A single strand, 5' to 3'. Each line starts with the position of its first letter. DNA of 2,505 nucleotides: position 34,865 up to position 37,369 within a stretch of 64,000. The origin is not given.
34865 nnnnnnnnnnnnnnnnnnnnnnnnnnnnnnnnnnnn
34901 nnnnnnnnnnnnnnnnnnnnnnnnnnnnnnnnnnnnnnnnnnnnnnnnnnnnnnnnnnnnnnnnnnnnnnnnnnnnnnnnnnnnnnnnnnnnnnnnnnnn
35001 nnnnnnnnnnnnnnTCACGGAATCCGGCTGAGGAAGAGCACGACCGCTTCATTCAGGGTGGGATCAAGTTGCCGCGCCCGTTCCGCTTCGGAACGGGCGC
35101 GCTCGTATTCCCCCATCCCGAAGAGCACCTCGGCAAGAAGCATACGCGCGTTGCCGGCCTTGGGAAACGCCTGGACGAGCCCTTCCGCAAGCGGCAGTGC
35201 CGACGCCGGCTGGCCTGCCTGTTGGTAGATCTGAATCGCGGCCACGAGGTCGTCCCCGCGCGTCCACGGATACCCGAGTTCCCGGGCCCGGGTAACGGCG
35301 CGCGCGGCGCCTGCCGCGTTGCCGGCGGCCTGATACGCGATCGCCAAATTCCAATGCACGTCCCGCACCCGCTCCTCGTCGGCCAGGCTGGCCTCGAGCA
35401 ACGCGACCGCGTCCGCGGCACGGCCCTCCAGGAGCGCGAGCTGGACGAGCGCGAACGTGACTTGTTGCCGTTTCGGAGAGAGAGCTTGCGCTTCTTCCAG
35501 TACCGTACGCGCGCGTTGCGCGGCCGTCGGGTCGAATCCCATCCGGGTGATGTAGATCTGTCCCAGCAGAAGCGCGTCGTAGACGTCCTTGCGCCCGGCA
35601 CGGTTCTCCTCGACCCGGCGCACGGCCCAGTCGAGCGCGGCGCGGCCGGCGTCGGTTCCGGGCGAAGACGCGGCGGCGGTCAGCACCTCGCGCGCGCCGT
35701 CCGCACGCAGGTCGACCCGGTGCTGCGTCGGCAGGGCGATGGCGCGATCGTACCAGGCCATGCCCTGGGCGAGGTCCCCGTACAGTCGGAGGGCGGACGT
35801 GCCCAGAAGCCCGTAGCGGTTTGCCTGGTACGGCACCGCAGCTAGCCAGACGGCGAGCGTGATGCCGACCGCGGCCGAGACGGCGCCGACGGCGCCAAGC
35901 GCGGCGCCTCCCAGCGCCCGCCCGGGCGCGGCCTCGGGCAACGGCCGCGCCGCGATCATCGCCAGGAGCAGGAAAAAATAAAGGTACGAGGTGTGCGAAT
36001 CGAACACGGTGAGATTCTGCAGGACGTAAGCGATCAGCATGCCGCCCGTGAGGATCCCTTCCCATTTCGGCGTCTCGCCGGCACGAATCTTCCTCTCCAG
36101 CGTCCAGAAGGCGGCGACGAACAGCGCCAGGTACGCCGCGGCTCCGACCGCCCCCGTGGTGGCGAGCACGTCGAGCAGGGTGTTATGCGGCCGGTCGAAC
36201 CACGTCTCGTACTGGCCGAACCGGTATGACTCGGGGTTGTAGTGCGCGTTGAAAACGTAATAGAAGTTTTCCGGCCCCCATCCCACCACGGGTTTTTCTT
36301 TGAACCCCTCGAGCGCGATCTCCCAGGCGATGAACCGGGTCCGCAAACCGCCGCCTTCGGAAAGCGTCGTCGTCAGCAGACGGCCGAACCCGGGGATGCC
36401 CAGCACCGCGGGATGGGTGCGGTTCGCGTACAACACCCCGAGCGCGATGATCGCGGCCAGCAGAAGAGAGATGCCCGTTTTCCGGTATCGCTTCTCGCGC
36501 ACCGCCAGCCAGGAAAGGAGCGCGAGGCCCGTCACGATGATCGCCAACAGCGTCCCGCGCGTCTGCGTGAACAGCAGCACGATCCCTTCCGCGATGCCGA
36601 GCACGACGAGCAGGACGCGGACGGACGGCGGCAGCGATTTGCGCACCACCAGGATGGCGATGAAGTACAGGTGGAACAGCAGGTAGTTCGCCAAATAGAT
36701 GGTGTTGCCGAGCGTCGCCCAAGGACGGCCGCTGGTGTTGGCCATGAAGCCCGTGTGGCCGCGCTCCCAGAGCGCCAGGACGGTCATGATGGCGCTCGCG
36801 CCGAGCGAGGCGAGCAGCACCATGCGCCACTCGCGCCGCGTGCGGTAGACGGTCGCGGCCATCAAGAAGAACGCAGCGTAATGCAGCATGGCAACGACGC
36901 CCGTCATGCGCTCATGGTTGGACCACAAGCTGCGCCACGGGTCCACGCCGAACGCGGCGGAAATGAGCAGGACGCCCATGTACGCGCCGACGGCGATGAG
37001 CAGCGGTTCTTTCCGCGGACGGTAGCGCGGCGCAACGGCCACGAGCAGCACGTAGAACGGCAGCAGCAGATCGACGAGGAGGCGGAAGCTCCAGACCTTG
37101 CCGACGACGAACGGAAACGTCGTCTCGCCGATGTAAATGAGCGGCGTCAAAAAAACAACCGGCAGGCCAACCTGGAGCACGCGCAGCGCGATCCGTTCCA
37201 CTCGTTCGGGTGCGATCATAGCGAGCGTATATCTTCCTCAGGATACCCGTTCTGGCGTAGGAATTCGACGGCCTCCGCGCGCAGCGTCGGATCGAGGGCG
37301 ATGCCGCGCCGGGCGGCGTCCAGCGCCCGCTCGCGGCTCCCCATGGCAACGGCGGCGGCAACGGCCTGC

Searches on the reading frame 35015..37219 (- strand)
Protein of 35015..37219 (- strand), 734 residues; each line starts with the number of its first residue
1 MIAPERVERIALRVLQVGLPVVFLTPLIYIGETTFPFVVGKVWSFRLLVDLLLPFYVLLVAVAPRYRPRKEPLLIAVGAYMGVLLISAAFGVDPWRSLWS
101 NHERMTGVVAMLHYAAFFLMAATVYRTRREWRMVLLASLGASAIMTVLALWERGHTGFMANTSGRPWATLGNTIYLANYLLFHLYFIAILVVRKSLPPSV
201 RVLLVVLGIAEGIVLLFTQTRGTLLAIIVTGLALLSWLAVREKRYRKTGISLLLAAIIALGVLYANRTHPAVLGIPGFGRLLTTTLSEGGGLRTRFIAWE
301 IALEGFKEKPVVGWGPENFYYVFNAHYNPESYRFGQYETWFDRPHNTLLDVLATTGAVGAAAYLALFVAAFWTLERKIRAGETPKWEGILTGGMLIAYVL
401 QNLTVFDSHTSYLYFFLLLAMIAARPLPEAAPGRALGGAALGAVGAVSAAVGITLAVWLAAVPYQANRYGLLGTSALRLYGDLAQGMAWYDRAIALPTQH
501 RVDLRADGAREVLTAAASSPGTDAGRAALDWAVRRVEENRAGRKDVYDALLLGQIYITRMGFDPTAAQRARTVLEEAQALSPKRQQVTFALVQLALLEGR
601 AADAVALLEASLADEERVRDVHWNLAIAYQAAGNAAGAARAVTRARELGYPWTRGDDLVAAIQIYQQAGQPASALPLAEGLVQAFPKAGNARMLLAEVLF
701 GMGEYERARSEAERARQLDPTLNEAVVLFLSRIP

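Call 19: find_encoding_contigs(protein=window:35015-37219:-, flank=10000, max_places=1)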
Protein window:35015-37219:- (734 aa): 1 contig read that carries it; 1 place shown.
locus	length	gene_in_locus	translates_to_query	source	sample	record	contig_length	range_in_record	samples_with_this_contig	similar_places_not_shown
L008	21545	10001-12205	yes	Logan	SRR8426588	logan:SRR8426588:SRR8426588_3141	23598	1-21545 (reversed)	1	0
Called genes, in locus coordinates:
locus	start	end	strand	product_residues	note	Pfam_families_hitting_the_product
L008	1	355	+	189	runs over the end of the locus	PF04542:Sigma70_r2, PF08281:Sigma70_r4_2, PF04545:Sigma70_r4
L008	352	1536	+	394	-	PF18915:DUF5667 (weak)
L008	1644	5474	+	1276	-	-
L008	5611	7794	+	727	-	PF04932:Wzy_C, PF07719:TPR_2 (faint)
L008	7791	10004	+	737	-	PF04932:Wzy_C, PF13181:TPR_8 (faint), PF14559:TPR_19 (faint), PF07719:TPR_2 (faint), PF00515:TPR_1 (weak), PF13414:TPR_11 (weak), PF13432:TPR_16 (weak)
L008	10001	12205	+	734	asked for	PF04932:Wzy_C, PF12895:ANAPC3 (faint), PF13428:TPR_14 (faint), PF13432:TPR_16 (weak), PF14559:TPR_19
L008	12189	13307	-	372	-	PF13477:Glyco_trans_4_2, PF13439:Glyco_transf_4, PF13579:Glyco_trans_4_4, PF00534:Glycos_transf_1, PF13692:Glyco_trans_1_4, PF20706:GT4-conflict (weak)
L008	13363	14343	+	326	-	PF00106:adh_short, PF01073:3Beta_HSD, PF01370:Epimerase, PF02719:Polysacc_synt_2, PF04321:RmlD_sub_bind (weak), PF07993:NAD_binding_4, PF13460:NAD_binding_10 (weak), PF16363:GDP_Man_Dehyd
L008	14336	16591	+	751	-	PF13439:Glyco_transf_4, PF13579:Glyco_trans_4_4, PF20706:GT4-conflict, PF00534:Glycos_transf_1, PF13692:Glyco_trans_1_4, PF13439:Glyco_transf_4, PF13579:Glyco_trans_4_4, PF00534:Glycos_transf_1, +2 more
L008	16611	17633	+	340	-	PF13439:Glyco_transf_4 (weak), PF13579:Glyco_trans_4_4, PF00534:Glycos_transf_1, PF13692:Glyco_trans_1_4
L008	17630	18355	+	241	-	PF00535:Glycos_transf_2, PF13641:Glyco_tranf_2_3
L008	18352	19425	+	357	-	PF02350:Epimerase_2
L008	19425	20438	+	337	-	PF00534:Glycos_transf_1 (weak), PF13692:Glyco_trans_1_4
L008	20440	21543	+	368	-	?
